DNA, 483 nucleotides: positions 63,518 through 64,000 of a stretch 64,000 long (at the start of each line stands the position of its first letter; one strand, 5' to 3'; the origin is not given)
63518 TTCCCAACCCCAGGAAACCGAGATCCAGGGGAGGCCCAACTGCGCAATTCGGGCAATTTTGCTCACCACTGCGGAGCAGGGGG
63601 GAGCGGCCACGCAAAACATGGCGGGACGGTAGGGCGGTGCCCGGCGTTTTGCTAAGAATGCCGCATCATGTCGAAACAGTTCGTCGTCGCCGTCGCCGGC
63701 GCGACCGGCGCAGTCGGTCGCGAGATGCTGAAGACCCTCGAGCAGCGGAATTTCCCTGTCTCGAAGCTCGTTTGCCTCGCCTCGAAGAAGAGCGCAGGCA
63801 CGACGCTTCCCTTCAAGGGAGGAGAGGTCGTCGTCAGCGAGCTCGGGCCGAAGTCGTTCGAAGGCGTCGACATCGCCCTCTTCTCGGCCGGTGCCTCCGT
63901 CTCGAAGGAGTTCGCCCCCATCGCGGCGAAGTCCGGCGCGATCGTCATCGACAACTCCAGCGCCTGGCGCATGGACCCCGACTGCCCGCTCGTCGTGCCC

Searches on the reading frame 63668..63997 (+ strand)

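Call 81: search_protein_families(library=pfam, proteins=[window:63668-63997:+], max_evalue=0.0001)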
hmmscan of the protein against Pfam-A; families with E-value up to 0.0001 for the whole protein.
window:63668-63997:+ (110 aa): 1 family
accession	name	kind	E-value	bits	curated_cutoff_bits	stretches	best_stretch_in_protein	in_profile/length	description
PF01118.30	Semialdhyde_dh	-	7.5e-32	110.7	26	1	7-110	2-110/121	Semialdehyde dehydrogenase, NAD binding domain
